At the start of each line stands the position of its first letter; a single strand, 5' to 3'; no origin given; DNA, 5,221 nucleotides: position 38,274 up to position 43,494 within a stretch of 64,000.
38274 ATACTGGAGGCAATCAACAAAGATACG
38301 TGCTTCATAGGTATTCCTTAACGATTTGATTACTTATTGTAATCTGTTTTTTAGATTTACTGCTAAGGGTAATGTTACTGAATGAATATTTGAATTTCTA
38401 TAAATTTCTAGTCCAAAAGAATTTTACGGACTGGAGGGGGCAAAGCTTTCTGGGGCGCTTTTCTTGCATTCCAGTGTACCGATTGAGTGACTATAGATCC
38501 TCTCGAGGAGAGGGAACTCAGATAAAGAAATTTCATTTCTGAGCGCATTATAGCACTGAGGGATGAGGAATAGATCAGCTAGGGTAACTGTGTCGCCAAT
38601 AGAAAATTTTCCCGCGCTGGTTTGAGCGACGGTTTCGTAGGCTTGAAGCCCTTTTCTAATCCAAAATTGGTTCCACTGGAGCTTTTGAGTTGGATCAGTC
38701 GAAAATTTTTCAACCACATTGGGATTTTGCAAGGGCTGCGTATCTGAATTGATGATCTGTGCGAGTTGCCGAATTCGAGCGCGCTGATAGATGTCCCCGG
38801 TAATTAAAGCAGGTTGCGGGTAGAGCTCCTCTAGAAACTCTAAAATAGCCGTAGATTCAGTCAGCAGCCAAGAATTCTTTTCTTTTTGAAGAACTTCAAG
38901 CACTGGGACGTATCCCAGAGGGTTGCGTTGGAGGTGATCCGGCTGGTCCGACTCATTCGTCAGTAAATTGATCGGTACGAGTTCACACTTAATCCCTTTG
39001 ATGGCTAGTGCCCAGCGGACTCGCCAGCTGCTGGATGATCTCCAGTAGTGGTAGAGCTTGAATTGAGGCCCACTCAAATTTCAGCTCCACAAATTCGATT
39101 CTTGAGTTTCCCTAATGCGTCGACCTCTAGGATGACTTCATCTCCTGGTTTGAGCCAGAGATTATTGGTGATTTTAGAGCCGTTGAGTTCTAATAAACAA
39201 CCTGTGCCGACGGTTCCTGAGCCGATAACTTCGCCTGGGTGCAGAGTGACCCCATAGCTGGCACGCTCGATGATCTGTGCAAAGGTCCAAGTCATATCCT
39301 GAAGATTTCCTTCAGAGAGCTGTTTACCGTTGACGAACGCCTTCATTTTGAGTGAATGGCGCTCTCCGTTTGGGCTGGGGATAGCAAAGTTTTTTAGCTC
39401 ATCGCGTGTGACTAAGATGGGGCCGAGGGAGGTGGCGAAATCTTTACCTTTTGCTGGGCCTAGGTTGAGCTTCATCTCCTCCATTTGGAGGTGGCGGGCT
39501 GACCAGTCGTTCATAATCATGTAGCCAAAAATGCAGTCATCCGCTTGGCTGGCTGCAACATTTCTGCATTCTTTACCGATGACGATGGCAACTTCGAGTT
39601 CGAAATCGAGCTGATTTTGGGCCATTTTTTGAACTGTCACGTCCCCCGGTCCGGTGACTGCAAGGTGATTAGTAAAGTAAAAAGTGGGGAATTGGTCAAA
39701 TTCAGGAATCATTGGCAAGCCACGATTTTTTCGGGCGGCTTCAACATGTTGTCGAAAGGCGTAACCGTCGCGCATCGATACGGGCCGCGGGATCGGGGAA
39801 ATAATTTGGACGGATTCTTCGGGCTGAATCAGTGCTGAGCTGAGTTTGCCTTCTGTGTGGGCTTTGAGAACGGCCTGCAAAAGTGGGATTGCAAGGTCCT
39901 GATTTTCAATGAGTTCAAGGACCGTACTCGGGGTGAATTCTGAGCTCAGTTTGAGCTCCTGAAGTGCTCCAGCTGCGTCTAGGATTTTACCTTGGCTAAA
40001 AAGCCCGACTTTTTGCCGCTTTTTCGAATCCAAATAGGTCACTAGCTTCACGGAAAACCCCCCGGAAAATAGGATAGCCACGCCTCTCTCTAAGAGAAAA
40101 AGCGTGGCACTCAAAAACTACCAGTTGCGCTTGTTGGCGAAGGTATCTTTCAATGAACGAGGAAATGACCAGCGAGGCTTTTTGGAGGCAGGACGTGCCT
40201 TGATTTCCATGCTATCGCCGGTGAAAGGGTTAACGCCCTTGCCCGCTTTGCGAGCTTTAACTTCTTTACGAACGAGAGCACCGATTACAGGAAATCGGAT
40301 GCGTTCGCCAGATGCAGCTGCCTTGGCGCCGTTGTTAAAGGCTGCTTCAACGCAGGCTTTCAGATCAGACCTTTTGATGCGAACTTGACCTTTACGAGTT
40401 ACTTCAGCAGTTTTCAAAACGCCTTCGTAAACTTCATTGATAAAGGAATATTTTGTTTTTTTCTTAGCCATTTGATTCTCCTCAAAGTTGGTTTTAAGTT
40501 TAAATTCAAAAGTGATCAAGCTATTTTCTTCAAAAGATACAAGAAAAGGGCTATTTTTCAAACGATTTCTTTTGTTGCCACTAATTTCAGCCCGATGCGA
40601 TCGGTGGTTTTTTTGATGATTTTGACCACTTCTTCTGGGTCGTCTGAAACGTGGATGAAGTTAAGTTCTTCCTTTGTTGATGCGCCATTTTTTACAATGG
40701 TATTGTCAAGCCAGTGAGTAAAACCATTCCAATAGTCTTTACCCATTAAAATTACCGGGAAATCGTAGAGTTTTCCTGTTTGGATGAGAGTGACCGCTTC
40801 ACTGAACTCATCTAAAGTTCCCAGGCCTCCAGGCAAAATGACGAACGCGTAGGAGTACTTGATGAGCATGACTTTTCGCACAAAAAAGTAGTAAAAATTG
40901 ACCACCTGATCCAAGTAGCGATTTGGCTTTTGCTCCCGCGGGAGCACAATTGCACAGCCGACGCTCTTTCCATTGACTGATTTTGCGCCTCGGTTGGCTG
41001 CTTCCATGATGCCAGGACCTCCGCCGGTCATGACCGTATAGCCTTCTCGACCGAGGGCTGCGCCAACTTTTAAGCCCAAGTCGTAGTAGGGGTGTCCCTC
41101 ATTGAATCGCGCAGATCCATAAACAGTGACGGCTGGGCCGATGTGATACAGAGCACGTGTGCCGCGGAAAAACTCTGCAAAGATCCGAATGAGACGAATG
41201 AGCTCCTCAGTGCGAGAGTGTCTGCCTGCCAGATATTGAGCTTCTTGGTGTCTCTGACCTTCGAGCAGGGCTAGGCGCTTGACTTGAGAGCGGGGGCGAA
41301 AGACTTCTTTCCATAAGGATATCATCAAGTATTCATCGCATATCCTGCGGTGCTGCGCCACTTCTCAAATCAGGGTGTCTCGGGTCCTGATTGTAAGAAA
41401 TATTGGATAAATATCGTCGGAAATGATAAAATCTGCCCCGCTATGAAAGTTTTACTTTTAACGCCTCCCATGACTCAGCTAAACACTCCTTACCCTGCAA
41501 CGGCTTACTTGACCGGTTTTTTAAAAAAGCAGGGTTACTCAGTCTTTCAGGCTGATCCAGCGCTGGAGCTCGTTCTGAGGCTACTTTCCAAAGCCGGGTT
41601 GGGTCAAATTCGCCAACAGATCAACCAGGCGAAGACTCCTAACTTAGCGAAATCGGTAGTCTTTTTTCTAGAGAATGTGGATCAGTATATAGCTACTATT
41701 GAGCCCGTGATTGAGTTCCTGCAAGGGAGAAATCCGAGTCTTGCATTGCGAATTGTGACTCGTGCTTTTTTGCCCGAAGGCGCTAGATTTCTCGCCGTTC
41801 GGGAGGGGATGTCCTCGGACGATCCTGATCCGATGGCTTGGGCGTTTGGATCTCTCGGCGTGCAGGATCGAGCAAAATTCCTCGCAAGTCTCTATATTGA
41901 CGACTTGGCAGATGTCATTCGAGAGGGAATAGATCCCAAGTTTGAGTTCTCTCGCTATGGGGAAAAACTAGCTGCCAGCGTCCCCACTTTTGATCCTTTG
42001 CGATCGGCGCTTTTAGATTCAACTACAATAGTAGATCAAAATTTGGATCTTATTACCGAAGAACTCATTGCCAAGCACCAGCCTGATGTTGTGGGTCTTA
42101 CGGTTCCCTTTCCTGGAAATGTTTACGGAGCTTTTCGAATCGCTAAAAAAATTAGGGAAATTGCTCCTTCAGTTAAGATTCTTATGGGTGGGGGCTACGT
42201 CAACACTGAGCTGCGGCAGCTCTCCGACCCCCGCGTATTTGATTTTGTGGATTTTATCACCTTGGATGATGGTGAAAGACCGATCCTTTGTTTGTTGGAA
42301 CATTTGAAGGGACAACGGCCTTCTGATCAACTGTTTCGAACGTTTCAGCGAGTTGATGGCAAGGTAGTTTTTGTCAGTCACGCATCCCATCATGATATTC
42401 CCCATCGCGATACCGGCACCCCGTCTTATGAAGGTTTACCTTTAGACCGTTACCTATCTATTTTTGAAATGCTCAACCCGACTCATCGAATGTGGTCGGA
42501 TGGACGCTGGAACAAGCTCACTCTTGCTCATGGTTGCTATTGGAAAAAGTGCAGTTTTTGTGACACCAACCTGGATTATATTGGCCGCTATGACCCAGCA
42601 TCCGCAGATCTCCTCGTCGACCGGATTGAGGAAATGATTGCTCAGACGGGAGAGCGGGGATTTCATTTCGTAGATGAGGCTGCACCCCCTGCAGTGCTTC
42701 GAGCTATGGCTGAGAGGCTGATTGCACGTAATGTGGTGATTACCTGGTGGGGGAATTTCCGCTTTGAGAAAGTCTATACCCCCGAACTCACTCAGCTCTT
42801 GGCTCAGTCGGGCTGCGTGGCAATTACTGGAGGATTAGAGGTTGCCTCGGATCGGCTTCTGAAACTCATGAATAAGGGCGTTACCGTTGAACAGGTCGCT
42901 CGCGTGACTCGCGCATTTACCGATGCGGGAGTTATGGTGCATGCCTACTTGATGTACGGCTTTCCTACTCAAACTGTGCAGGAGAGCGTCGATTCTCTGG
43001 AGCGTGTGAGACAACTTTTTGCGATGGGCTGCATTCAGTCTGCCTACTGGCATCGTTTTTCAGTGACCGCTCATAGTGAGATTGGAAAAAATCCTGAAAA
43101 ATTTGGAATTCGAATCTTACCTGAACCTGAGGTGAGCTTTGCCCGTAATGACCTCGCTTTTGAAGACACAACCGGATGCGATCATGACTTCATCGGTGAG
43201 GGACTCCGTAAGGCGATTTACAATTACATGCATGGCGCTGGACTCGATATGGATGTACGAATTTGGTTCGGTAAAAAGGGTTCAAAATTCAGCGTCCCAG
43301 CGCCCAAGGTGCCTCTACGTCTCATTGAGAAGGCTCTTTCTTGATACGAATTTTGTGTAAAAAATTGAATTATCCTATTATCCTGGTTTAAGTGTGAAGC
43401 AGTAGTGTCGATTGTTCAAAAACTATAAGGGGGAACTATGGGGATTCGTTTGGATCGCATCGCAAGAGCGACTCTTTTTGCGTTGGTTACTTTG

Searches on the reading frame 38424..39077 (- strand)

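Call 26: search_protein_families(library=pfam, proteins=[window:38424-39077:-], max_evalue=0.0001)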
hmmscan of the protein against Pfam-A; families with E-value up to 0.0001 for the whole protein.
window:38424-39077:- (217 aa): 3 families
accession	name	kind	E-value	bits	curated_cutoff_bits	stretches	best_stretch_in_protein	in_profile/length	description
PF02798.26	GST_N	-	1.5e-16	60.9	20.9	1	5-83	2-75/76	Glutathione S-transferase, N-terminal domain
PF13417.12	GST_N_3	-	2.8e-15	56.8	22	1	8-89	1-74/75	Glutathione S-transferase, N-terminal domain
PF13409.12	GST_N_2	-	9.2e-13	49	25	1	14-85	2-70/70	Glutathione S-transferase, N-terminal domain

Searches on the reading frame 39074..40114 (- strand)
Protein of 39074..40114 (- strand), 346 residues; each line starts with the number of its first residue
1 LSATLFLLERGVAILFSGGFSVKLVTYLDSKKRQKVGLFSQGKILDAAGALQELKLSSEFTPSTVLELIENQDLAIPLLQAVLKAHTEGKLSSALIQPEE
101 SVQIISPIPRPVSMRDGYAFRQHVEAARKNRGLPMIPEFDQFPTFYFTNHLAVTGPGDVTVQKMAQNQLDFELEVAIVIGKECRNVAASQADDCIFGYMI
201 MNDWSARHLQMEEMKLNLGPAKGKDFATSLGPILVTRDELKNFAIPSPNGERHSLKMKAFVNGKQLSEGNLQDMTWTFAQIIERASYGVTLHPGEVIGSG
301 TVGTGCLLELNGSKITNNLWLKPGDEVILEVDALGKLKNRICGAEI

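Call 26: search_protein_families(library=pfam, proteins=[window:39074-40114:-], max_evalue=0.0001)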
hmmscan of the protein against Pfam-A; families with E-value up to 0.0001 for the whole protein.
window:39074-40114:- (346 aa): 1 family
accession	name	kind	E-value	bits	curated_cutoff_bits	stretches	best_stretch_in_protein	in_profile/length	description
PF01557.24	FAA_hydrolase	-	3.7e-56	190.6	23.9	1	115-341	4-213/214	Fumarylacetoacetate (FAA) hydrolase C-terminal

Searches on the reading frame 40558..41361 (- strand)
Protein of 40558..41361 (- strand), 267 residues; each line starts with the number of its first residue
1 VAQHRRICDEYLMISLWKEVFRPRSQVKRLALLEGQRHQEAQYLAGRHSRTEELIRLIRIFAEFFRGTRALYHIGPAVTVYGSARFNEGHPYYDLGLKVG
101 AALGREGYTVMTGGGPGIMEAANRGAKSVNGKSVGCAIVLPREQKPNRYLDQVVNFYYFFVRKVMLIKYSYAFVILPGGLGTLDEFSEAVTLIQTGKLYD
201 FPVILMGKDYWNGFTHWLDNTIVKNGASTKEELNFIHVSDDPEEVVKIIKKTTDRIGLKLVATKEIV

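Call 27: search_protein_families(library=pfam, proteins=[window:40558-41361:-], max_evalue=0.0001)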
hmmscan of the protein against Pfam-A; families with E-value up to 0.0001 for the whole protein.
window:40558-41361:- (267 aa): 2 families
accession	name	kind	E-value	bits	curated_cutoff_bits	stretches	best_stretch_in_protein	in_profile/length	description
PF03641.19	Lysine_decarbox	-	6.2e-31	107.7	27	1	119-248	1-130/131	Possible lysine decarboxylase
PF18306.6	LDcluster4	-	2.7e-17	63.2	26.3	1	78-192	4-116/151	SLOG cluster4 family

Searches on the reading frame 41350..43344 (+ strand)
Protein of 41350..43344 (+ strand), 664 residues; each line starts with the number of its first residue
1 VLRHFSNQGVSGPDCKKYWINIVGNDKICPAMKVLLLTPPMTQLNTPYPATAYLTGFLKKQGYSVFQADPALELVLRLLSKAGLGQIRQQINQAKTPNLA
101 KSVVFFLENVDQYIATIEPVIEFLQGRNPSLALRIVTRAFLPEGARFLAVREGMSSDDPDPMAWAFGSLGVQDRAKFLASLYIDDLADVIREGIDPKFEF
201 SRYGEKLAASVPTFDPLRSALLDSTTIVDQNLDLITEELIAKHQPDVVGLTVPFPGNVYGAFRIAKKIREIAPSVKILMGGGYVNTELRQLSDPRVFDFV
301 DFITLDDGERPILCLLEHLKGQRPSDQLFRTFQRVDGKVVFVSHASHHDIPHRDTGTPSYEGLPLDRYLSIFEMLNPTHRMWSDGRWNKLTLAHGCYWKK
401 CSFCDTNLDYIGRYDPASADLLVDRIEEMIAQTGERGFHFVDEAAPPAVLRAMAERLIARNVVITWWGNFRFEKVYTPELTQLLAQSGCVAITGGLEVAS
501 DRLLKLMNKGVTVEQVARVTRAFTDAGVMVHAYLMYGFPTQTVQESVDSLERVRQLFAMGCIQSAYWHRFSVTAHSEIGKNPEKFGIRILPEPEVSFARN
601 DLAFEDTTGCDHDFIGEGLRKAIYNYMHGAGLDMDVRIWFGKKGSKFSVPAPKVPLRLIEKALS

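Call 27: search_protein_families(library=pfam, proteins=[window:41350-43344:+], max_evalue=0.0001)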
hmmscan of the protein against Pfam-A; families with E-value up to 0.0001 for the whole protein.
window:41350-43344:+ (664 aa): 2 families
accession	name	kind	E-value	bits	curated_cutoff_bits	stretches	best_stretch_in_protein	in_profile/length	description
PF04055.27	Radical_SAM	-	2e-13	51.3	29.5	1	393-551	4-164/166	Radical SAM superfamily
PF02310.24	B12-binding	-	1.4e-06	28.6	32.1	1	237-292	44-99/121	B12 binding domain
